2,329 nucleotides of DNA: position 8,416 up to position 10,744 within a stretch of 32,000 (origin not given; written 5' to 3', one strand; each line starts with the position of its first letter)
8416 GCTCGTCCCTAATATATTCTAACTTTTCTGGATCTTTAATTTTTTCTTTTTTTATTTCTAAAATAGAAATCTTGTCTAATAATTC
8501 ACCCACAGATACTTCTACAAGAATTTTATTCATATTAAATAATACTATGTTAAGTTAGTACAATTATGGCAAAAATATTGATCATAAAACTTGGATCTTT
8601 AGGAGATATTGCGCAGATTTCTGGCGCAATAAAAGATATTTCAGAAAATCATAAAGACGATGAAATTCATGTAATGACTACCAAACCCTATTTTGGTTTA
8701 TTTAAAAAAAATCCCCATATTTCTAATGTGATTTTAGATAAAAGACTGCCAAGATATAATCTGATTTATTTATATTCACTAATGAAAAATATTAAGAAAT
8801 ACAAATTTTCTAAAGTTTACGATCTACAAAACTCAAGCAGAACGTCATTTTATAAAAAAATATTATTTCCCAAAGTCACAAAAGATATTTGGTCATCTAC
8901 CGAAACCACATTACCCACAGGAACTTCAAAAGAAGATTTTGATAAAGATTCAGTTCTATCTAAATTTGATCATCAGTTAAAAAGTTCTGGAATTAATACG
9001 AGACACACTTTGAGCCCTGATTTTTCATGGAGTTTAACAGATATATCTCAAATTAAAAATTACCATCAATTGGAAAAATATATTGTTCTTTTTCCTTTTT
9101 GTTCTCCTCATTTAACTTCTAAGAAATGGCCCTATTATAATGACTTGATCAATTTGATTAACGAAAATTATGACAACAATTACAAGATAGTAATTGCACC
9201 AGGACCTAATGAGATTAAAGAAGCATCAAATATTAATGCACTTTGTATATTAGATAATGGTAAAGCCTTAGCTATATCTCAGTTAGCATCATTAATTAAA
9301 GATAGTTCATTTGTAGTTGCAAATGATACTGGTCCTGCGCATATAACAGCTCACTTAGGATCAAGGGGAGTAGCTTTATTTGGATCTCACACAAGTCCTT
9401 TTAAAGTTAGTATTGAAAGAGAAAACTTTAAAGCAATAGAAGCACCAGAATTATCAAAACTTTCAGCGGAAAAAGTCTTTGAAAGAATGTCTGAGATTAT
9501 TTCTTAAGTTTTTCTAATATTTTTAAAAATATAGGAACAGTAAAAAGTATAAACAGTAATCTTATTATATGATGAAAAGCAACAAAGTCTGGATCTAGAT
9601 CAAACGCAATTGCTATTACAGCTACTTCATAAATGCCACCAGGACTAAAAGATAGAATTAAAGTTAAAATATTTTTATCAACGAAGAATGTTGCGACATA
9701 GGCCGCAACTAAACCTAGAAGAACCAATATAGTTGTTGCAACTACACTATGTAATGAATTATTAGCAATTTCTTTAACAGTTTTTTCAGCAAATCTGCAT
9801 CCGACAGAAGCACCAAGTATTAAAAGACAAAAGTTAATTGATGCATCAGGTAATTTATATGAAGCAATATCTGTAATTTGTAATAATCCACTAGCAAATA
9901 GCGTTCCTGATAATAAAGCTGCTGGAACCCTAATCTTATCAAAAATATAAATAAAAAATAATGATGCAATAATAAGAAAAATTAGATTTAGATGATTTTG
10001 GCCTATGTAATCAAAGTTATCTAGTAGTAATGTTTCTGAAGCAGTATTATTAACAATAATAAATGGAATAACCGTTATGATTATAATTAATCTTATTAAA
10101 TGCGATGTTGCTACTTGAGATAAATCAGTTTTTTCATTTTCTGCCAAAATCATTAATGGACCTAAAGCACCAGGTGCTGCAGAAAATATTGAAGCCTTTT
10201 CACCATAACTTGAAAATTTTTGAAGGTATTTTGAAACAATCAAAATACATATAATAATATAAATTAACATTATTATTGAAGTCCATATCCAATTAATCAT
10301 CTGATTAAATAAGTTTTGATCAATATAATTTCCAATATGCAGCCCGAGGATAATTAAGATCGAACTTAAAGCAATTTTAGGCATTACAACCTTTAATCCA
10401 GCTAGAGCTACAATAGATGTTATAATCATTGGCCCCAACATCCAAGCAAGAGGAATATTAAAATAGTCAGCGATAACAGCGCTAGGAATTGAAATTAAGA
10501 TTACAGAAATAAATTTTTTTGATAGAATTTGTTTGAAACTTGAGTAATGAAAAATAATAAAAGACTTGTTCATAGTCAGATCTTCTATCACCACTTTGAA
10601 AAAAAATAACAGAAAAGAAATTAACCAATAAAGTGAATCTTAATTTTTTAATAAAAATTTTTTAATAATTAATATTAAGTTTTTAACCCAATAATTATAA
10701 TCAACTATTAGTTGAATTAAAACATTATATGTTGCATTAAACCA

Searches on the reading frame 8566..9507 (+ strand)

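Call 46: search_protein_families(library=pfam, proteins=[window:8566-9507:+], max_evalue=0.00001)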
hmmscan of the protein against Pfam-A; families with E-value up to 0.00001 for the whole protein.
window:8566-9507:+ (313 aa): 1 family
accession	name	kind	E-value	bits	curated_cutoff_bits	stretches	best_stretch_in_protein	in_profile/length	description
PF01075.23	Glyco_transf_9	-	1.7e-15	57.4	22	1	70-278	2-215/247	Glycosyltransferase family 9 (heptosyltransferase)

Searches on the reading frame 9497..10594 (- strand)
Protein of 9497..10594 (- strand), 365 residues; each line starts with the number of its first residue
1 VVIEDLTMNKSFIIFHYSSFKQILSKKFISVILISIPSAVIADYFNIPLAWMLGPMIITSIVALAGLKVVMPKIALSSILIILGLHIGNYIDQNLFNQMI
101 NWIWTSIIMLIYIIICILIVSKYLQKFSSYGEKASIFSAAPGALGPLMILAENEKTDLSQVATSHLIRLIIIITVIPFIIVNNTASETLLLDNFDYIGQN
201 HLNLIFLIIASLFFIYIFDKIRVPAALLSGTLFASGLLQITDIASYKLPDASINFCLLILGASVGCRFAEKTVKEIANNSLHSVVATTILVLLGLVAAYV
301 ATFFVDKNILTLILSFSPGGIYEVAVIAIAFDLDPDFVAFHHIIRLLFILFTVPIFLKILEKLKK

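Call 46: search_protein_families(library=pfam, proteins=[window:9497-10594:-], max_evalue=0.00001)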
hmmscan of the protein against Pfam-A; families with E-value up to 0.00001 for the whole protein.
window:9497-10594:- (365 aa): 1 family
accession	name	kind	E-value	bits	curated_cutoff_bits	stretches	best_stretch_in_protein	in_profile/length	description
PF05145.17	AbrB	-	1.9e-74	250.9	29.2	1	51-360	1-313/314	Transition state regulatory protein AbrB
